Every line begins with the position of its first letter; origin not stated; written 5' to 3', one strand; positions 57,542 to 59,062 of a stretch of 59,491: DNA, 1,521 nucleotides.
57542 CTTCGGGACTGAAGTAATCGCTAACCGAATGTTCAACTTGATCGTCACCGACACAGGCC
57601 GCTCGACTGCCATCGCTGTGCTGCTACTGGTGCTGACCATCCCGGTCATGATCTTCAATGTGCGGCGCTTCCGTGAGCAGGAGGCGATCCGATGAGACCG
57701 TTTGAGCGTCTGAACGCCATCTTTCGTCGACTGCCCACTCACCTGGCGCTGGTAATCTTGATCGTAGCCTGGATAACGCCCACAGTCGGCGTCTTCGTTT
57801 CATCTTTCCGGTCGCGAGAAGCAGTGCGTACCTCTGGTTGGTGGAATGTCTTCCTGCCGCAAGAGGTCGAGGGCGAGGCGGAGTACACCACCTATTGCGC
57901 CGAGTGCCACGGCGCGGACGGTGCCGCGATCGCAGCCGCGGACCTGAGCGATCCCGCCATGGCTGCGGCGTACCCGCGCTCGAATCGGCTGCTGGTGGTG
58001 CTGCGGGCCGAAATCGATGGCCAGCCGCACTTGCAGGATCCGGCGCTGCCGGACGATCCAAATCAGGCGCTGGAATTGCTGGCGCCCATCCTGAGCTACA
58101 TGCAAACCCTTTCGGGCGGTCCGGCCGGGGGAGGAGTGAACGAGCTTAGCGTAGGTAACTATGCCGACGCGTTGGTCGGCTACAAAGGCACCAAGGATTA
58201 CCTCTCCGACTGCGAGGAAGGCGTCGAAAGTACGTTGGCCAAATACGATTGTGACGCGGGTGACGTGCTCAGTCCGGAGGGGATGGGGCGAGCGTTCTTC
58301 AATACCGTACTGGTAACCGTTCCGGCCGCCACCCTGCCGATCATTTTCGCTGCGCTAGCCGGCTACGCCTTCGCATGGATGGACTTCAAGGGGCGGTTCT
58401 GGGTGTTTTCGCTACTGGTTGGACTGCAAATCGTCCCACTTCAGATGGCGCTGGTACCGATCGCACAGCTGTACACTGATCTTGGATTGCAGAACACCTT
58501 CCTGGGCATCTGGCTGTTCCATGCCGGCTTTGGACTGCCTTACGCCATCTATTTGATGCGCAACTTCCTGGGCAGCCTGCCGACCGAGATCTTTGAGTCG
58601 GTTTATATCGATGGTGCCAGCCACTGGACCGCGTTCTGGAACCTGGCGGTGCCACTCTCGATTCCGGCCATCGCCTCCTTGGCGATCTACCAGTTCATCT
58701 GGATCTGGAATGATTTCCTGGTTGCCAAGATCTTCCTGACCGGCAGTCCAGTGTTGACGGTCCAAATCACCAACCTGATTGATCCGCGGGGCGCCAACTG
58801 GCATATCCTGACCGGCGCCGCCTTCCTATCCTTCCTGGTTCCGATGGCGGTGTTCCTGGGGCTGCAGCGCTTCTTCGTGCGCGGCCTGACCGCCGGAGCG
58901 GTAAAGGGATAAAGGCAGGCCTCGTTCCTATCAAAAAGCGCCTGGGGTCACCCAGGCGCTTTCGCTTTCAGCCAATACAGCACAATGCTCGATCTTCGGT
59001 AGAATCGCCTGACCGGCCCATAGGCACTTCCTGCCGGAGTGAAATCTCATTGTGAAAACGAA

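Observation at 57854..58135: Cytochrome c-like CxxCH domain inserted into the first extracytoplasmic loop of a MalG-type sugar permease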

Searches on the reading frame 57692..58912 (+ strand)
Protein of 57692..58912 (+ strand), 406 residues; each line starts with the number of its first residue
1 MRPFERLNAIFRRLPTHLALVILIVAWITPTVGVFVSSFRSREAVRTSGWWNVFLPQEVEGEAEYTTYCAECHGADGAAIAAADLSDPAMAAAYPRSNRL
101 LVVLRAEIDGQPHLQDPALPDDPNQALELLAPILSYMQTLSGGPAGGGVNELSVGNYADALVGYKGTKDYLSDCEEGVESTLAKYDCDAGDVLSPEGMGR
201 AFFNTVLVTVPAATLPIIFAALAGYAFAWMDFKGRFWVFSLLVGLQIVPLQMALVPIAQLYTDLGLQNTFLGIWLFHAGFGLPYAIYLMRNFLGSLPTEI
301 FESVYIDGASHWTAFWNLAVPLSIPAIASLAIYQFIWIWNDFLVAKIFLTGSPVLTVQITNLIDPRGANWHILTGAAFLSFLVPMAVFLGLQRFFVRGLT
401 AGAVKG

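Call 3: search_protein_families(library=pfam, proteins=[window:57692-58912:+], max_evalue=1)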
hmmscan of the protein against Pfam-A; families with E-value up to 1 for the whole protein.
window:57692-58912:+ (406 aa): 3 families
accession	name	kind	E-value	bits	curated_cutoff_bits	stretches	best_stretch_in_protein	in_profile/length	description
PF00528.27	BPD_transp_1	-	5.1e-14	52.9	26.4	1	222-399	3-182/184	Binding-protein-dependent transport system inner membrane component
PF13442.11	Cytochrome_CBB3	-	0.00049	20.8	27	1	60-112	5-49/68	Cytochrome C oxidase, cbb3-type, subunit III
PF00034.26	Cytochrom_C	-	0.036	15.8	21.3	1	60-93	3-33/90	Cytochrome c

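Call 4: search_protein_families(library=ncbifam, proteins=[window:57692-58912:+], max_evalue=1)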
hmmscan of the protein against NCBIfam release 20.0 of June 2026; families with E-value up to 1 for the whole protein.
window:57692-58912:+ (406 aa): 16 families
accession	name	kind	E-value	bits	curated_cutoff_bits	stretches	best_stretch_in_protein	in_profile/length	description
NF040932.1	ABC_arch_GlcU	equivalog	2.8e-37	128.9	340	2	197-401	57-266/272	glucose ABC transporter permease GlcU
NF008231.0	PRK10998.1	equivalog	1.6e-25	90.3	261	1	201-406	84-296/296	maltose ABC transporter permease MalG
NF008210.0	PRK10973.1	equivalog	1.9e-21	77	297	1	198-400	73-277/281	sn-glycerol-3-phosphate ABC transporter permease UgpE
NF007047.0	PRK09500.1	equivalog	4.6e-12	46.1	326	1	198-359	56-218/257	spermidine/putrescine ABC transporter permease PotC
NF008232.0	PRK10999.1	equivalog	1.1e-07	30.9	392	1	279-354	384-459/520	maltose ABC transporter permease MalF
TIGR02141.1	modB_ABC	equivalog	0.00014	21.6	182.6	1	257-339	65-149/208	molybdate ABC transporter permease subunit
NF040839.1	tungstate_WtpB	equivalog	0.0031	17.2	340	1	200-335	44-190/251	tungstate ABC transporter permease WtpB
TIGR02139.1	permease_CysT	equivalog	0.004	16.8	246.1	1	257-335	117-197/265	sulfate ABC transporter permease subunit CysT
NF007889.0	PRK10592.1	equivalog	0.0058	16.3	476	1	226-379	101-249/281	putrescine ABC transporter permease PotI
NF008208.0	PRK10971.1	equivalog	0.0065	16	415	1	208-362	62-231/277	sulfate/thiosulfate ABC transporter permease CysT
NF006939.0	PRK09421.1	equivalog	0.019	14.3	262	1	271-337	94-160/230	molybdate ABC transporter permease subunit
TIGR01581.1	Mo_ABC_porter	hypoth_equivalog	0.034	13.6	210.3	1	271-352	104-184/225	ABC transporter permease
NF050122.1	bc1_QcrC_actin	exception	0.17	11.1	200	1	31-80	17-63/253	cytochrome bc1 complex diheme cytochrome c subunit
TIGR00782.1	ccoP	equivalog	0.19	11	179.95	1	60-78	109-127/285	cytochrome-c oxidase, cbb3-type subunit III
NF043073.1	MMSYN1_0195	equivalog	0.29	9.2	1250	1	274-345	131-202/1021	spermidine/putrescine ABC transporter permease/substrate-binding protein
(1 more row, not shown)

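Call 5: find_homologous_proteins(query=window:57692-58912:+, max_evalue=1e-10)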
Query window:57692-58912:+ (406 aa): 6773 proteins with E <= 1e-10 among 8000 candidates; the best 120 are listed.
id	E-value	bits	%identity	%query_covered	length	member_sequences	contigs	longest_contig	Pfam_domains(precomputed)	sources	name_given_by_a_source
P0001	6.4e-272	920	100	100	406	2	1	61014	PF00528.28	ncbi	-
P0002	9.8e-241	817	86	100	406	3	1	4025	PF00528.28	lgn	-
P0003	1.8e-239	813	86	100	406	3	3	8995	PF00528.28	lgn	-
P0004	1.4e-238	810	85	100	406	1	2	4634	PF00528.28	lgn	-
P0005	8.4e-237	804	85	100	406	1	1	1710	PF00528.28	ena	-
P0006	9.0e-221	751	80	100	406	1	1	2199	PF00528.28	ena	-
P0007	3.2e-212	723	77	100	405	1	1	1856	PF00528.28,PF13442.12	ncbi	-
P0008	1.6e-210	717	75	100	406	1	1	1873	PF00528.28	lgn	-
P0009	1.8e-210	717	74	100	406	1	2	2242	PF00528.28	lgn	-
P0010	2.3e-210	717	75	100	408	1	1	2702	PF00528.28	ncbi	-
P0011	3.7e-210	716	75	100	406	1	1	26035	PF00528.28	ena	-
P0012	3.8e-210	716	75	100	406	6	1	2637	PF00528.28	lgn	-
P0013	5.3e-210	716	75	100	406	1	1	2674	PF00528.28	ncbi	-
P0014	1.1e-209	715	76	100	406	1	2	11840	PF00528.28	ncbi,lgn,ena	-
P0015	2.2e-209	714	74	100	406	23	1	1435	PF00528.28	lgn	-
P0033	5.0e-205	699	73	100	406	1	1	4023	PF00528.28,PF13442.12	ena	-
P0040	3.2e-204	697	73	100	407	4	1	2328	PF00528.28,PF13442.12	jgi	-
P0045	2.4e-203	694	72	100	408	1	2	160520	PF00528.28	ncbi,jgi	-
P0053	1.6e-202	691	73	100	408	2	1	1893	PF00528.28,PF13442.12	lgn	-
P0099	2.1e-191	654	68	100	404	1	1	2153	PF00528.28,PF13442.12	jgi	jgi:alpha-glucoside transport system permease protein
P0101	1.2e-190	652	67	100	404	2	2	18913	PF00528.28,PF13442.12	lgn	-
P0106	4.0e-189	647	67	100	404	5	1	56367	PF00528.28,PF13442.12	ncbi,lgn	-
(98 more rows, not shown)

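Call 20: predict_structure(alignment_id=A2)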
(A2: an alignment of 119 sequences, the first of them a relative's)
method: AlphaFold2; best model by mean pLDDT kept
length: 406 residues; sequences in the alignment: 119
mean_pLDDT: 79.9   pTM: 0.67
mean pLDDT of the five models: 79.9, 78.0, 76.4, 75.7, 72.8
residues with pLDDT >= 90: 31; 70-90: 306; 50-70: 57; < 50: 12
segments of 3 or more residues with pLDDT < 50: 398-406
pLDDT, mean of each block of 10 residues (from residue 1): 68 72 83 88 81 77 88 89 86 85 87 85 90 86 64 87 83 88 89 88 89 89 88 86 67 77 85 85 86 81 78 87 82 80 61 77 70 65 71 56 37
secondary structure, 60 per line:
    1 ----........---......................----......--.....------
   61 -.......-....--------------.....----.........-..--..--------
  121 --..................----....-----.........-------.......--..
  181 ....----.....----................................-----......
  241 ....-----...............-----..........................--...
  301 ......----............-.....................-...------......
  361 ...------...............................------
elements in order: H5-12 H16-37 H42-47 H50-54 H62-68 H70-73 H88-92 H97-105 H123-140 H145-148 H154-162 H170-176 H179-184 H189-193 H198-229 H235-244 H250-264 H270-295 H298-306 H311-322 H324-344 H355-363 H370-400

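Call 23: fold_search(model_id=the predicted structure, library=pdb)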
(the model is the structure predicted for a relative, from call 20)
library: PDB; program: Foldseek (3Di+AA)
matches with E <= 10: 106; with E <= 0.001: 25
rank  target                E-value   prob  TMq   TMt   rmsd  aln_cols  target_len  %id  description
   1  8hpm_B                1.0e-06  1.00  0.38  0.54   9.8       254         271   26  LpqY-SugABC in state 2 (released 2023-09-06)
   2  3puv_G                1.6e-06  1.00  0.41  0.55   5.3       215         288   30  Crystal Structure of an outward-facing MBP-Maltose transporter complex bound to ADP-VO4 (released 2011-08-10)
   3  3rlf_G                2.2e-06  1.00  0.41  0.55   5.3       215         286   30  Crystal structure of the maltose-binding protein/maltose transporter complex in an outward-facing conformation bound t (released 2011-08-10)
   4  4ki0_G                3.1e-06  1.00  0.40  0.54   5.3       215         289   30  Crystal structure of the maltose-binding protein/maltose transporter complex in an outward-facing conformation bound t (released 2013-10-23)
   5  8ja7_B                3.6e-06  1.00  0.38  0.54   5.8       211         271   26  Cryo-EM structure of Mycobacterium tuberculosis LpqY-SugABC in complex with trehalose (released 2023-09-27)
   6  3puy_G                3.8e-06  1.00  0.41  0.54   5.3       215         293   30  Crystal Structure of an outward-facing MBP-Maltose transporter complex bound to AMP-PNP after crystal soaking of the p (released 2011-05-18)
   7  8hps_B                5.7e-06  1.00  0.39  0.57   4.9       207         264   24  LpqY-SugABC in state 5 (released 2023-09-06)
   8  7cae_B                5.7e-06  1.00  0.39  0.55   5.8       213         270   28  Mycobacterium smegmatis LpqY-SugABC complex in the resting state (released 2020-12-02)
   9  2r6g_G                6.0e-06  1.00  0.40  0.55   5.2       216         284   29  The Crystal Structure of the E. coli Maltose Transporter (released 2007-11-27)
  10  7cad_B                7.7e-06  1.00  0.40  0.56   5.5       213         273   28  Mycobacterium smegmatis SugABC complex (released 2020-12-02)
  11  7caf_B                9.9e-06  1.00  0.38  0.53   5.9       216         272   26  Mycobacterium smegmatis LpqY-SugABC complex in the pre-translocation state (released 2020-12-02)
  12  4jbw_G                1.2e-05  1.00  0.40  0.54   4.5       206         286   24  Crystal structure of E. coli maltose transporter MalFGK2 in complex with its regulatory protein EIIAglc (released 2013-06-12)
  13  9nqj_G                2.4e-05  1.00  0.40  0.57  11.4       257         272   26  Cryo-EM structure of a bacterial prototype ATP-binding cassette transporter MalFGK2. (released 2025-09-24)
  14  3puz_G                2.7e-05  1.00  0.39  0.53   4.8       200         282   26  Crystal Structure of a pre-translocation state MBP-Maltose transporter complex bound to AMP-PNP (released 2011-05-18)
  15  8hpr_B                2.8e-05  1.00  0.37  0.54  10.5       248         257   22  LpqY-SugABC in state 4 (released 2023-09-06)
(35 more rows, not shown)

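Call 29: find_related_loci(query=A1, collection=genome_contigs, flank=6000)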
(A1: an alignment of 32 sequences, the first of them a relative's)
Query A1 (406 aa) in genome_contigs; peptide patterns used: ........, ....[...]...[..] (x = any residue, [..] = any of these).
103 stretches matched a pattern; 96 encode a relative of the query (tblastn E <= 1e-3); the best 80 are kept; 80 distinct loci.
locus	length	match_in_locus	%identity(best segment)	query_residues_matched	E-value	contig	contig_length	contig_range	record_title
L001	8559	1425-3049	87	1-406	0e+0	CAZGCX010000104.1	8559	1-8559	MAG TPA_asm: uncultured Anaerolineaceae bacterium isolate SRP214966_co2_109 genome assembly, contig: NODE_15194_length_8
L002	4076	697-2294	74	1-406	0e+0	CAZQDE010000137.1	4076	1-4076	MAG TPA_asm: uncultured Anaerolineaceae bacterium isolate binchicken_co19_417 genome assembly, contig: NODE_39728_length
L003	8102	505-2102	75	1-406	0e+0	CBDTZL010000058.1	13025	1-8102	MAG TPA_asm: uncultured bacterium isolate ERR2431947_binner23_Refined_26 genome assembly, contig: ERZ24794554.1097, whol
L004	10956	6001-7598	73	1-406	0e+0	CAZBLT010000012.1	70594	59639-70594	MAG TPA_asm: uncultured Anaerolineaceae bacterium isolate SRP338002_co1_121 genome assembly, contig: NODE_369_length_705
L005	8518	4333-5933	75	1-406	0e+0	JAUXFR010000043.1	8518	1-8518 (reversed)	MAG: Anaerolineae bacterium isolate CSMAG_2908 CSMAG_2908_k117_6069938_length_8518_cov_16.9810, whole genome shotgun seq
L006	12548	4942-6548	73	1-406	0e+0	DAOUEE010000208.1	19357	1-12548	MAG TPA_asm: Anaerolineales bacterium isolate N4_180 k133_3468182, whole genome shotgun sequence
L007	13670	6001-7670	72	1-406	0e+0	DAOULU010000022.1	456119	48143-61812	MAG TPA_asm: Anaerolineales bacterium isolate W31_54 k127_306905, whole genome shotgun sequence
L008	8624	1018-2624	73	1-406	0e+0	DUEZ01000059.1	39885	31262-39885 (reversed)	MAG TPA_asm: Anaerolineae bacterium isolate W379 Contig59, whole genome shotgun sequence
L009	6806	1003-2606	72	1-406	0e+0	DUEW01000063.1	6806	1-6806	MAG TPA_asm: Anaerolineae bacterium isolate W167 Contig63, whole genome shotgun sequence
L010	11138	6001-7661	72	1-406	0e+0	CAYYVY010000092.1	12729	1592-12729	MAG TPA_asm: uncultured Anaerolineaceae bacterium isolate SRP214966_co2_133 genome assembly, contig: NODE_8226_length_12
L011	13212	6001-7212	70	1-406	0e+0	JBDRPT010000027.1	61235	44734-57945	MAG: Chloroflexota bacterium isolate MEGAHIT-group-2.133 k141_913543, whole genome shotgun sequence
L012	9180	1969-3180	69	1-406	0e+0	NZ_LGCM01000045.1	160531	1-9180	Levilinea saccharolytica strain KIBI-1 contig_8, whole genome shotgun sequence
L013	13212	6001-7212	69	1-406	0e+0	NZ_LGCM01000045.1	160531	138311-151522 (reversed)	Levilinea saccharolytica strain KIBI-1 contig_8, whole genome shotgun sequence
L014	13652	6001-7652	71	1-406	0e+0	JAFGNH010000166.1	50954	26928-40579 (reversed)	MAG: Anaerolineales bacterium isolate Zod_Metabat.534 k87_9330846, whole genome shotgun sequence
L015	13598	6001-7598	71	1-406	0e+0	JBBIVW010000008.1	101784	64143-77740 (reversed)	MAG: Anaerolineae bacterium isolate RSS170216_bin_86 NODE_248_length_101784_cov_16.533142, whole genome shotgun sequence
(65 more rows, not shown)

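Call 51: list_cluster_members(proteins=[P0001, P0272, P0155])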
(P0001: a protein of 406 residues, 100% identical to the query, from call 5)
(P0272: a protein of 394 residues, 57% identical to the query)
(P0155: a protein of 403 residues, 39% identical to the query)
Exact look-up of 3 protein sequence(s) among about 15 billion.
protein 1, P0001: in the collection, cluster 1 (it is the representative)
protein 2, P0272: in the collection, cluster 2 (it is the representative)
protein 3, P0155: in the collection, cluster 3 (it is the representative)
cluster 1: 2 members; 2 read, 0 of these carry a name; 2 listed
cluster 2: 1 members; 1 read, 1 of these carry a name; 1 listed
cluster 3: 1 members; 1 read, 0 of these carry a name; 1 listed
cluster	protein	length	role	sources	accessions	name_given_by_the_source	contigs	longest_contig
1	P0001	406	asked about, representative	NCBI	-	-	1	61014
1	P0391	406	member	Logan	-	-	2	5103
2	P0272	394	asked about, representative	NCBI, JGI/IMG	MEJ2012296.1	MAG: ABC transporter permease subunit [Anaerolineales bacterium] | alpha-glucoside transport system permease protein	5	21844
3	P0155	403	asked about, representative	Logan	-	-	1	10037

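Call 53: find_encoding_contigs(protein=P0045, flank=10000, max_places=3)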
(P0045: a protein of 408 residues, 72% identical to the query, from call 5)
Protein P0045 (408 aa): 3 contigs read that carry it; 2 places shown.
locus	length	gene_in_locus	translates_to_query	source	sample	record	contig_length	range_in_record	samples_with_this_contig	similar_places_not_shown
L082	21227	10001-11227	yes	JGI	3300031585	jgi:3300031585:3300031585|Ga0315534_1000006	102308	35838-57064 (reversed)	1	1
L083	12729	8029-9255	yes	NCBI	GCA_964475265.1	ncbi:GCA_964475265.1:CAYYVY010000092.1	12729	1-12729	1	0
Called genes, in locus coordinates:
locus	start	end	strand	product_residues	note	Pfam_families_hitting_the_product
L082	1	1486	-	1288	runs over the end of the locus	PF00932:LTD (faint), PF19580:Exo_endo_phos_3 (weak), PF03372:Exo_endo_phos, PF00353:HemolysinCabind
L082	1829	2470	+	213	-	-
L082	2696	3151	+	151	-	-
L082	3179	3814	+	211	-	PF00302:CAT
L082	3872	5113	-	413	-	PF21269:TreT_GT1, PF00534:Glycos_transf_1, PF13692:Glyco_trans_1_4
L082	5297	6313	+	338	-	PF00356:LacI, PF00532:Peripla_BP_1, PF13407:Peripla_BP_4, PF13377:Peripla_BP_3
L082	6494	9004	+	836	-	-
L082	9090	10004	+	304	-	PF00528:BPD_transp_1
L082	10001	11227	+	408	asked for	PF00528:BPD_transp_1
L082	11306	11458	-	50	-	-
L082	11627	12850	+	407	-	PF00270:DEAD, PF04851:ResIII, PF00271:Helicase_C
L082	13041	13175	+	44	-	-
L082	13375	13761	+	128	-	-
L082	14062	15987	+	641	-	PF00288:GHMP_kinases_N, PF00483:NTP_transferase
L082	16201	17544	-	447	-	PF12832:MFS_1_like (weak), PF07690:MFS_1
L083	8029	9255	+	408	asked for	PF00528:BPD_transp_1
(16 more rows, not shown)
